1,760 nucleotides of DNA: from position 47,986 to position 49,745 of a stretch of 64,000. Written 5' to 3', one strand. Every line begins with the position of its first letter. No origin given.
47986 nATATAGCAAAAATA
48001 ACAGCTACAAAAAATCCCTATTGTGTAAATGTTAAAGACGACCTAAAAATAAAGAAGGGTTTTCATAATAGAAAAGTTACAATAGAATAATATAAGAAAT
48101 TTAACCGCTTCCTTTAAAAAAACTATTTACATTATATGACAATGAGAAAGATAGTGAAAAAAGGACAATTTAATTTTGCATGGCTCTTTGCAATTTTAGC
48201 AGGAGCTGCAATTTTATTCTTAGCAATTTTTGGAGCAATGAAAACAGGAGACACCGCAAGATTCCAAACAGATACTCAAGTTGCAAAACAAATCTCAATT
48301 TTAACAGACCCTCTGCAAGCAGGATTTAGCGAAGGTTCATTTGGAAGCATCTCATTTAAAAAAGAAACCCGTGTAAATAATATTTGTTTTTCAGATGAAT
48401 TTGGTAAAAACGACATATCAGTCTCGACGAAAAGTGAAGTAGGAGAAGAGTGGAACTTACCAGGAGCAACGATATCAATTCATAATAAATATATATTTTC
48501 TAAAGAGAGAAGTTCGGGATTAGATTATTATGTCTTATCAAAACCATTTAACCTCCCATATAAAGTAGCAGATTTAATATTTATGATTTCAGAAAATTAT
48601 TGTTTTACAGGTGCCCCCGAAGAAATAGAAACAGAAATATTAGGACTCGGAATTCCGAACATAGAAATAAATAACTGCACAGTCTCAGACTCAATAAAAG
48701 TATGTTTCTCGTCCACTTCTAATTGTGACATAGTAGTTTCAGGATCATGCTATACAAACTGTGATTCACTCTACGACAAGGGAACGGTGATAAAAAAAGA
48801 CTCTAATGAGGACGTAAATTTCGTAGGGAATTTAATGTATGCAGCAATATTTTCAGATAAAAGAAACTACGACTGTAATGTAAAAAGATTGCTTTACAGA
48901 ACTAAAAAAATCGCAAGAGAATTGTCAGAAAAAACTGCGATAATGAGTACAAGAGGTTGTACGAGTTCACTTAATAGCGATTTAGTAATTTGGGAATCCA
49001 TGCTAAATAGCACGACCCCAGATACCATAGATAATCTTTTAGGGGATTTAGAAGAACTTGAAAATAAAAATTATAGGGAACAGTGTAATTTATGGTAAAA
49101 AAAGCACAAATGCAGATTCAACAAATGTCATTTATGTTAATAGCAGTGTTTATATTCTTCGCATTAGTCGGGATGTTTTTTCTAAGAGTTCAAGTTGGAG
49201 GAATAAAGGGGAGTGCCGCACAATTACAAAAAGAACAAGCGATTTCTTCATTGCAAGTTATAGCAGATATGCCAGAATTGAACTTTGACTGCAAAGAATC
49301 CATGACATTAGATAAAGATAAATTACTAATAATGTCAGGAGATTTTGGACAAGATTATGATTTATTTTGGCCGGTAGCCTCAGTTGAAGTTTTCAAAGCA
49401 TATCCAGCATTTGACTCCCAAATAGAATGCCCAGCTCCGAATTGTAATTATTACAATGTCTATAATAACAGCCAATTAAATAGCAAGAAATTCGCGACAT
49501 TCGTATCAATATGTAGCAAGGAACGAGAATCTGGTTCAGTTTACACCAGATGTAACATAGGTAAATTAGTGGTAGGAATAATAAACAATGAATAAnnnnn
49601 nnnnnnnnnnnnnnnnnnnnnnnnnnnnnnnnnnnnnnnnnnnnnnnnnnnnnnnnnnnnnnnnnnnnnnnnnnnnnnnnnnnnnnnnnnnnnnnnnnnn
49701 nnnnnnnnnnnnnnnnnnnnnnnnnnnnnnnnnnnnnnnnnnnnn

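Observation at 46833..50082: Second cluster of four class-III (K-K-A/G|Q) pilin-like genes directly downstream of the duplicated module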

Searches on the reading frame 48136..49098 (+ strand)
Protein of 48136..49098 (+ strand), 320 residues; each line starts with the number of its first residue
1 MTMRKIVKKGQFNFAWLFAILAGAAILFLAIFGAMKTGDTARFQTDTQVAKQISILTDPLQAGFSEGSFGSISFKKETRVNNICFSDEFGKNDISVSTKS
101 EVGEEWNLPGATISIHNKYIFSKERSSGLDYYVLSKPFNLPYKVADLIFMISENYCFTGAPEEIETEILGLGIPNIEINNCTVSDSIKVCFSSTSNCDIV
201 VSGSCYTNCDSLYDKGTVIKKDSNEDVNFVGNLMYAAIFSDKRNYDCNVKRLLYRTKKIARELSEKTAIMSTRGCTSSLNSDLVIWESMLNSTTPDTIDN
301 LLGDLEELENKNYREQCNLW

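Call 4: search_protein_families(library=pfam, max_evalue=0.1, proteins=[window:48136-49098:+])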
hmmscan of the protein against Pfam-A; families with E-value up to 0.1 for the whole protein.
window:48136-49098:+ (320 aa): 0 families

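Call 9: find_encoding_contigs(protein=window:48136-49098:+, flank=10000, max_places=6)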
Protein window:48136-49098:+ (320 aa): 3 contigs read that carry it; 2 places shown.
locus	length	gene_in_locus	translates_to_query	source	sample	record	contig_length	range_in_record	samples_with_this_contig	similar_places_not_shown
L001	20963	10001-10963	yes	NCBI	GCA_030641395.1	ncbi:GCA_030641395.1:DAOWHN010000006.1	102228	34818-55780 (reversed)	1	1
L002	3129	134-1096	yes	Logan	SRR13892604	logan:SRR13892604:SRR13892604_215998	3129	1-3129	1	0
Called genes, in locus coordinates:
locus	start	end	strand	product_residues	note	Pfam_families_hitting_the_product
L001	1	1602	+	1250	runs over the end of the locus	-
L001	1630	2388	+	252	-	-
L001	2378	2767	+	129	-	PF05168:HEPN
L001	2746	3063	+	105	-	PF22600:MTPAP-like_central (weak), PF01909:NTP_transf_2, PF18765:Polbeta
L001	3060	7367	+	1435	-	-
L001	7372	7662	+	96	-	PF01909:NTP_transf_2, PF18765:Polbeta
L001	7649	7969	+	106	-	PF01934:HepT-like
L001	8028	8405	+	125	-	PF05168:HEPN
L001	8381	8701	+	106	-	PF01909:NTP_transf_2, PF18765:Polbeta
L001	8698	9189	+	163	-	-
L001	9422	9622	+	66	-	-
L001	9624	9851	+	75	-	PF07927:HicA_toxin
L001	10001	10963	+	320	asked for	-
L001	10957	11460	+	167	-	-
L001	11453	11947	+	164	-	-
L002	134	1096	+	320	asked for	-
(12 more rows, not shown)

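Call 15: search_protein_families(library=ncbifam, max_evalue=1, proteins=[window:48136-49098:+])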
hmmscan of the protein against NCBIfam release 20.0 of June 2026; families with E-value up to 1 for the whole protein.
window:48136-49098:+ (320 aa): 0 families

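Call 16: find_homologous_proteins(query=window:48136-49098:+, max_evalue=0.001)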
Query window:48136-49098:+ (320 aa): 727 proteins with E <= 0.001 among 2079 candidates; the best 120 are listed.
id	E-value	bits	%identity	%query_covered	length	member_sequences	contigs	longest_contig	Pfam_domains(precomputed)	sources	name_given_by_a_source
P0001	3.3e-210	715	100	99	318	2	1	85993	-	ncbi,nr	ncbi:hypothetical protein KAS08_01835 [Candidatus Pacearchaeota archaeon]|nr:hypothetical protein [C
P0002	2.1e-137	476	64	99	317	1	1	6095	-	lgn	-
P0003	8.3e-134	464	67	98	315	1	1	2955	-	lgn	-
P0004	4.8e-132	458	62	98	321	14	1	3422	-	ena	-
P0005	6.4e-132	458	60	98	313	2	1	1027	-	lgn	-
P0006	1.2e-131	457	62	98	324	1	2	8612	-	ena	-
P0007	7.5e-130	451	61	100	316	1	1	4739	-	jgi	jgi:hypothetical protein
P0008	1.2e-129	450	61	98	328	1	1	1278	-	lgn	-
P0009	5.1e-129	448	63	99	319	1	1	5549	-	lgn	-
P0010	6.5e-129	448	61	98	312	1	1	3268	-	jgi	jgi:hypothetical protein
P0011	2.0e-128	446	65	99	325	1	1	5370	-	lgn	-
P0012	2.0e-128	446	62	98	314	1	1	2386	-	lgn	-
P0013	2.1e-128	446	62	98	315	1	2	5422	-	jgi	-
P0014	7.4e-128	444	60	98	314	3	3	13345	-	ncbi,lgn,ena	-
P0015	1.4e-127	443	61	98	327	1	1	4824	-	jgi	-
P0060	3.0e-119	416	58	98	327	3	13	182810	-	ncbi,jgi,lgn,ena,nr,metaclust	ncbi:hypothetical protein HN935_01830 [archaeon]|jgi:hypothetical protein|nr:hypothetical protein [a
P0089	2.5e-114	400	56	98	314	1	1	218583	-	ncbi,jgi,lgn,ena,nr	ncbi:MAG: hypothetical protein KKF50_03660 [Nanoarchaeota archaeon]|nr:hypothetical protein [Nanoarc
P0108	8.7e-113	395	57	98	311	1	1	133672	-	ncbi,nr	ncbi:hypothetical protein HNV12_03520 [Methanococcoides sp. SA1]|nr:hypothetical protein [Methanococ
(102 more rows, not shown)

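Call 18: find_encoding_contigs(protein=P0089, flank=10000, max_places=1)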
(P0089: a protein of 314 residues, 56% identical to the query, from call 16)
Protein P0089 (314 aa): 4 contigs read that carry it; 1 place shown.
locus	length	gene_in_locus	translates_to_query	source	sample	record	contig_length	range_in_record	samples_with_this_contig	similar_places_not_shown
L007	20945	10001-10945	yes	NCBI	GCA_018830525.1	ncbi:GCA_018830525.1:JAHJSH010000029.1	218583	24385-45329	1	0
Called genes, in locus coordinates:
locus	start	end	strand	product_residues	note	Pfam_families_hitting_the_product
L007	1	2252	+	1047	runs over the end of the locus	-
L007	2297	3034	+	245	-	-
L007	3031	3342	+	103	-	-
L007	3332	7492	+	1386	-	-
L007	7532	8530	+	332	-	PF08545:ACP_syn_III, PF08541:ACP_syn_III_C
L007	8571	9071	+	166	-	-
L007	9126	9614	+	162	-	PF18765:Polbeta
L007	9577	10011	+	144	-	PF01934:HepT-like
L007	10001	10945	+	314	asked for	-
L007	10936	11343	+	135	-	PF13673:Acetyltransf_10, PF00583:Acetyltransf_1, PF13508:Acetyltransf_7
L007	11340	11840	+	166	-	-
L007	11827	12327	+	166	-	-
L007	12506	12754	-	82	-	PF05016:ParE_toxin (weak)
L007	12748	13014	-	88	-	PF04014:MazE_antitoxin (weak)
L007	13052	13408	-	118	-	PF25212:HVO_A0114, PF08279:HTH_11 (weak)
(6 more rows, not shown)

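Call 19: find_encoding_contigs(protein=P0060, flank=10000, max_places=1)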
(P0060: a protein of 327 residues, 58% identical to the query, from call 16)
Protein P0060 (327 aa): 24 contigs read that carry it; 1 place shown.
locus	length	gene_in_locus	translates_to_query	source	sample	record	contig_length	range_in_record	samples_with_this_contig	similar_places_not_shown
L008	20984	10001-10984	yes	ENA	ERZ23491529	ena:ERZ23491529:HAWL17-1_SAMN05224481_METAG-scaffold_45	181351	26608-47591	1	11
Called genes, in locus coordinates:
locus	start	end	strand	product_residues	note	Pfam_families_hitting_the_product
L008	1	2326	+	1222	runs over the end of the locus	-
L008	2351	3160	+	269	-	-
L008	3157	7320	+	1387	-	-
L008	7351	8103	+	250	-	-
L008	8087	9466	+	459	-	-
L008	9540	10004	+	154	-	-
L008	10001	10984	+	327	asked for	-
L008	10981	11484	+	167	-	-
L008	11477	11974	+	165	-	-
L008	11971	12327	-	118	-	PF25212:HVO_A0114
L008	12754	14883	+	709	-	PF05124:S_layer_C (faint)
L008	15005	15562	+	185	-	-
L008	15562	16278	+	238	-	-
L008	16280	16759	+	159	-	PF06695:Sm_multidrug_ex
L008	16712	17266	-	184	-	-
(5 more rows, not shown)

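Call 24: find_related_loci(query=A1, collection=genome_contigs, flank=10000)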
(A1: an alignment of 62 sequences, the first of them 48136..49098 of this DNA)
Query A1 (320 aa) in genome_contigs; peptide patterns used: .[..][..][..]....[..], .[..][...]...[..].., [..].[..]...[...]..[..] (x = any residue, [..] = any of these).
569 stretches matched a pattern; 206 encode a relative of the query (tblastn E <= 1e-3); the best 80 are kept; 80 distinct loci.
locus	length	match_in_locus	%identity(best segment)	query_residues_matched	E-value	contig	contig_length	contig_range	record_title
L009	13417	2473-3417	60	4-320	3e-134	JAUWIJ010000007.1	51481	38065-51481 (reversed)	MAG: archaeon isolate CSMAG_2291 CSMAG_2291_k127_4866639_length_51481_cov_54.7130, whole genome shotgun sequence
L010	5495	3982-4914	60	8-320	7e-134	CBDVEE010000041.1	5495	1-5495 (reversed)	MAG TPA_asm: uncultured archaeon isolate SRR22302353_concoct_106 genome assembly, contig: ERZ25073599.9354, whole genome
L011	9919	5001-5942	62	5-320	6e-131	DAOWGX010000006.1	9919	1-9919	MAG TPA_asm: Nanoarchaeota archaeon isolate CSMAG_2002 CSMAG_2002_k141_2155185_length_9919_cov_11.0021, whole genome sho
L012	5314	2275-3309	56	2-320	6e-130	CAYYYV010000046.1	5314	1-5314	MAG TPA_asm: Candidatus Woesearchaeota archaeon isolate binchicken_co51_34 genome assembly, contig: NODE_7636_length_531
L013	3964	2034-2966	57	3-320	4e-131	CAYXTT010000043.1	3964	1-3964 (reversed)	MAG TPA_asm: Candidatus Woesearchaeota archaeon isolate SRP178699_co1_601 genome assembly, contig: NODE_35190_length_396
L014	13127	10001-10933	60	8-320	1e-128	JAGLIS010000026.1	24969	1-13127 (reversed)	MAG: Candidatus Pacearchaeota archaeon isolate RS_3_14 ROV157_3.bin.14.fa_26, whole genome shotgun sequence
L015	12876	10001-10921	58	8-320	3e-128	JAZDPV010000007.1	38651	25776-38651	MAG: archaeon isolate MEGAHIT-group-0.861 k141_11893709, whole genome shotgun sequence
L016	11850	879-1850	56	6-320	1e-127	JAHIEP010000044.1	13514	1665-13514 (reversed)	MAG: Nanoarchaeota archaeon isolate KR11_0.1_MetaG.mb.26 KR11_0.1_MetaG.mb.26_k141_333818, whole genome shotgun sequence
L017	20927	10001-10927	59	9-320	2e-126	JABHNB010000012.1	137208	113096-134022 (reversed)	MAG: archaeon isolate SI037S2_bin81 k141_337966, whole genome shotgun sequence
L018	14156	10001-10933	60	8-320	2e-124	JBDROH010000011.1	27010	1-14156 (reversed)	MAG: archaeon isolate MEGAHIT-group-1.942 k141_2033267, whole genome shotgun sequence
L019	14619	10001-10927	56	7-320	9e-124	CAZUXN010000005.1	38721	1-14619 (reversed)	MAG TPA_asm: Candidatus Woesearchaeota archaeon isolate binchicken_co100_289 genome assembly, contig: NODE_1490_length_3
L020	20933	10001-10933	58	7-320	2e-123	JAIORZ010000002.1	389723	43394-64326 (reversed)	MAG: archaeon isolate SMBSF31 20075_Bin_5_contigs_1_c_000000000002, whole genome shotgun sequence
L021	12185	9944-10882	59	6-320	6e-123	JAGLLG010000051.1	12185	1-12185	MAG: Candidatus Pacearchaeota archaeon isolate RS_5_10 ROV157_5.bin.10.fa_51, whole genome shotgun sequence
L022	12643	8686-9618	58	1-320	1e-122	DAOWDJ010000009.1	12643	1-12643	MAG TPA_asm: archaeon isolate CSMAG_1910 CSMAG_1910_k141_3796527_length_12643_cov_8.9539, whole genome shotgun sequence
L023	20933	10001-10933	56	7-320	4e-121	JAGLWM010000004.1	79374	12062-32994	MAG: Candidatus Pacearchaeota archaeon isolate RS_12_23 ZL285.bin.23.fa_4, whole genome shotgun sequence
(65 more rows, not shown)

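Call 27: predict_structure(alignment_id=A1)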
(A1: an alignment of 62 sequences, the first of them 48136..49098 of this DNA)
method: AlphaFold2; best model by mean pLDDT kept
length: 320 residues; sequences in the alignment: 62
mean_pLDDT: 88.8   pTM: 0.82
mean pLDDT of the five models: 88.8, 88.6, 87.3, 85.4, 85.2
residues with pLDDT >= 90: 200; 70-90: 98; 50-70: 21; < 50: 1
segments of 3 or more residues with pLDDT < 50: none
pLDDT, mean of each block of 10 residues (from residue 1): 61 81 91 85 89 76 67 93 82 91 83 89 95 92 92 95 92 90 91 88 92 95 91 96 94 95 93 88 96 95 93 89
secondary structure, 60 per line:
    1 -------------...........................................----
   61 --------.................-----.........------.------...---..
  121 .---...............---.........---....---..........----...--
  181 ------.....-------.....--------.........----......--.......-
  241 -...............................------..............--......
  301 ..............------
elements in order: H14-56 E69-85 E91-99 E113-115 E119-121 E125-139 E143-151 E155-158 H162-171 E176-178 E187-191 E199-203 E215-220 E225-230 H233-239 H242-272 H279-292 H295-314

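Call 30: fold_search(model_id=the predicted structure, library=pdb)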
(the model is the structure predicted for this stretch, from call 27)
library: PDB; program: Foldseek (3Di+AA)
matches with E <= 10: 344; with E <= 0.001: 0
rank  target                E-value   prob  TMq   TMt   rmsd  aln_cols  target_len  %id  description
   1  1q40_D                1.8e-01  0.07  0.07  0.11  13.7        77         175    9  Crystal structure of the C. albicans Mtr2-Mex67 M domain complex (released 2003-12-09)
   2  4fun                  2.0e-01  0.06  0.08  0.12  23.8       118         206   13  Structural basis for Zn2+-dependent intercellular adhesion in staphylococcal biofilms (released 2013-01-16)
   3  6vrb_C                2.2e-01  0.07  0.11  0.15  20.2       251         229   11  Cryo-EM structure of AcrVIA1-Cas13(crRNA) complex (released 2020-06-10)
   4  6htj_A                2.3e-01  0.13  0.12  0.25   9.2        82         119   13  Crystal structure of the translation recovery factor Trf from Sulfolobus solfataricus (released 2019-10-16)
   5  2bkq_D                3.9e-01  0.04  0.11  0.14  14.2       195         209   13  NEDD8 protease (released 2005-02-21)
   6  9ee7                  4.7e-01  0.08  0.11  0.12  13.9       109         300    8  Folded domains of Xrs2 from S.cerevisiae (released 2025-09-10)
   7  3q5s_A                5.3e-01  0.08  0.15  0.16  15.4       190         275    8  Crystal structure of BmrR bound to Acetylcholine (released 2011-06-15)
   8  6cqo_H                5.3e-01  0.05  0.10  0.22  11.1        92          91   13  Crystal Structure of mitochondrial single-stranded DNA binding proteins from S. cerevisiae (SeMet Labeled), Rim1 (Form (released 2018-05-30)
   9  2bkq_A                5.3e-01  0.04  0.11  0.14  13.9       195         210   13  NEDD8 protease (released 2005-02-21)
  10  9yok_C                6.3e-01  0.02  0.07  0.03  15.3       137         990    7  Fab-14/SARS-CoV-2 D614G spike complex, Mode I conformation (released 2026-03-18)
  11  7e7x_A                6.3e-01  0.01  0.07  0.09  16.4       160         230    6  SARS-CoV-2 Spike Protein N terminal domain in Complex with N11 Fab (released 2021-06-09)
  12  7q9k_B                6.7e-01  0.01  0.06  0.03  15.4       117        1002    8  Beta-32 fab in complex with SARS-CoV-2 beta-Spike glycoprotein (released 2021-12-15)
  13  3huf_C                8.0e-01  0.05  0.11  0.11  15.5       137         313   12  Structure of the S. pombe Nbs1-Ctp1 complex (released 2009-10-13)
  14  6lof_A                8.0e-01  0.02  0.09  0.14  14.4       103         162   10  Crystal structure of ZsYellow soaked by Cu2+ (released 2020-01-22)
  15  4r83_A                8.0e-01  0.02  0.09  0.06  15.2       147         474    4  Crystal structure of Sialyltransferase from Photobacterium damsela (released 2014-12-03)
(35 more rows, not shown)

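Call 57: search_solved_structures(query=A1, max_evalue=1)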
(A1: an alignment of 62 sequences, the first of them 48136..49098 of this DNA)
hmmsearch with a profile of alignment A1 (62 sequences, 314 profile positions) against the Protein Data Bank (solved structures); distinct sequences matched with E-value up to 1: 0.

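Call 95: find_encoding_contigs(protein=P0108, flank=10000, max_places=1)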
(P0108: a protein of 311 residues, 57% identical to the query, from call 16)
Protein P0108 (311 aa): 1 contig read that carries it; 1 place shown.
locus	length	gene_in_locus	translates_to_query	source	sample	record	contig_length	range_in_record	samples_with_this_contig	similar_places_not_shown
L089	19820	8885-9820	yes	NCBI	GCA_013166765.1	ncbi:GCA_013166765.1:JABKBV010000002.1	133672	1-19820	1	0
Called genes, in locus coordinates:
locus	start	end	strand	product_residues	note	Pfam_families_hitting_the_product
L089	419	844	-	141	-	-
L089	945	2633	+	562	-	-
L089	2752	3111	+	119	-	PF05635:23S_rRNA_IVP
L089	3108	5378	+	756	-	-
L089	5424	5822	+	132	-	-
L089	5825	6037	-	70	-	-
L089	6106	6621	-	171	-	PF13302:Acetyltransf_3, PF13420:Acetyltransf_4, PF00583:Acetyltransf_1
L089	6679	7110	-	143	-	PF00293:NUDIX, PF14815:NUDIX_4 (weak)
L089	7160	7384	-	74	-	PF07866:DUF1653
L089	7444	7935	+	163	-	-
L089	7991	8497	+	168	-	PF22600:MTPAP-like_central (faint), PF01909:NTP_transf_2, PF18765:Polbeta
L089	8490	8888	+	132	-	PF01934:HepT-like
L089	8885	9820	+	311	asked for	-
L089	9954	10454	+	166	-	-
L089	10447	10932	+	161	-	-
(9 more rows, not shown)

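Call 99: fold_search(model_id=the predicted structure, library=viral)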
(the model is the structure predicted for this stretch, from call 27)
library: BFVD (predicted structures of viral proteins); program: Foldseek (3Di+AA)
matches with E <= 10: 695; with E <= 0.001: 0
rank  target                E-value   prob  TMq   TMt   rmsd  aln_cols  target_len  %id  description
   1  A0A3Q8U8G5            5.8e-02  0.15  0.14  0.20  19.3       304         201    9  Uncharacterized protein [Megavirus baoshan]
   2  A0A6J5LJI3            7.3e-02  0.21  0.12  0.10  18.6       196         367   11  Uncharacterized protein [uncultured Caudovirales phage]
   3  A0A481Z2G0            1.2e-01  0.07  0.10  0.12  20.5       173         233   14  F-box-like family protein [Pithovirus LCPAC001]
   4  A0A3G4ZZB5            1.2e-01  0.03  0.08  0.10  20.6       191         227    9  Uncharacterized protein [Gaeavirus sp.]
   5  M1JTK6                1.3e-01  0.06  0.11  0.13  19.6       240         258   11  Uncharacterized protein [Spodoptera littoralis nuclear polyhedrosis virus]
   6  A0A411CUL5            1.5e-01  0.04  0.10  0.12  21.2       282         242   10  (no name in the UniProt tables at hand)
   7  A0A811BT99            1.8e-01  0.20  0.14  0.20  20.0       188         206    9  Uncharacterized protein [Pandoravirus japonicus]
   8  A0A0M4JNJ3            2.0e-01  0.15  0.14  0.20  20.9       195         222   10  (no name in the UniProt tables at hand)
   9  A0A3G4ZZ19            2.0e-01  0.08  0.10  0.15  21.1       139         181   12  Uncharacterized protein [Gaeavirus sp.]
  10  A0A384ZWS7            2.1e-01  0.06  0.09  0.07  14.6       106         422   10  Uncharacterized protein [Dickeya phage vB_DsoM_JA13]
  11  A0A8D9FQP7            2.3e-01  0.35  0.11  0.21  18.8       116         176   16  Uncharacterized protein [uncultured marine phage]
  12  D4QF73                2.3e-01  0.09  0.13  0.16  13.4       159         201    8  Minor virion protein [Aeropyrum pernix bacilliform virus 1 (isolate -/Japan/Tanaka/2005)]
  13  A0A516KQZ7            2.5e-01  0.28  0.10  0.18   8.1        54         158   20  Uncharacterized protein [Microbacterium phage McGalleon]
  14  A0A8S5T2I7            2.5e-01  0.18  0.14  0.25  15.2       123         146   15  Uncharacterized protein [Myoviridae sp. ctqfO1]
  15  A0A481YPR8            2.9e-01  0.08  0.12  0.21  21.9       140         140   12  Uncharacterized protein [Pithovirus LCDPAC02]
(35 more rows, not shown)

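Call 105: search_protein_families(library=phrogs, max_evalue=0.01, proteins=[window:48136-49098:+])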
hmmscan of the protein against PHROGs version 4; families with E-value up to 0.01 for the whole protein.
window:48136-49098:+ (320 aa): 0 families

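Call 106: find_related_loci(query=A1, collection=viral_contigs, flank=10000)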
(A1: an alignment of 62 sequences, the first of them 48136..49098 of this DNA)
Query A1 (320 aa) in viral_contigs; peptide patterns used: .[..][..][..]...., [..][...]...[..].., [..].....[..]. (x = any residue, [..] = any of these).
222 stretches matched a pattern, but none encodes a relative of the query by tblastn (E <= 1e-3).

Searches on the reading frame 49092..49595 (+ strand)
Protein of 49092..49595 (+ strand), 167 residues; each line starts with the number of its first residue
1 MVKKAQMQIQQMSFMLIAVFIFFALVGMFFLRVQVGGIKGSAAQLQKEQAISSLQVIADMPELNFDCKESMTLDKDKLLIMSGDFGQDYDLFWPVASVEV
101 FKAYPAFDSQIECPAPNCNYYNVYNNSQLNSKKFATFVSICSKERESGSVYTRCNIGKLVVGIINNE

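Call 4: search_protein_families(library=pfam, max_evalue=0.1, proteins=[window:49092-49595:+])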
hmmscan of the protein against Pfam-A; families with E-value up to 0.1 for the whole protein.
window:49092-49595:+ (167 aa): 0 families

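Call 15: search_protein_families(library=ncbifam, max_evalue=1, proteins=[window:49092-49595:+])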
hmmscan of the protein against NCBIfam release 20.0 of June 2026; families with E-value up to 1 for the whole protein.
window:49092-49595:+ (167 aa): 1 family
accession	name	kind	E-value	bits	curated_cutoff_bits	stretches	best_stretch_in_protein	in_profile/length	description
NF047710.1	TransRegCitRGProt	equivalog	0.086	12.1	400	1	111-139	266-294/295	DNA-binding transcriptional repressor CitR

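Call 60: search_solved_structures(query=A3, max_evalue=1)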
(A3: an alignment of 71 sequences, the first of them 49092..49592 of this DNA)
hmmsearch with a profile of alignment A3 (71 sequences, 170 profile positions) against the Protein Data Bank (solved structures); distinct sequences matched with E-value up to 1: 0.

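Call 105: search_protein_families(library=phrogs, max_evalue=0.01, proteins=[window:49092-49595:+])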
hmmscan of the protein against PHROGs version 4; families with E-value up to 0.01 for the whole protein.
window:49092-49595:+ (167 aa): 0 families
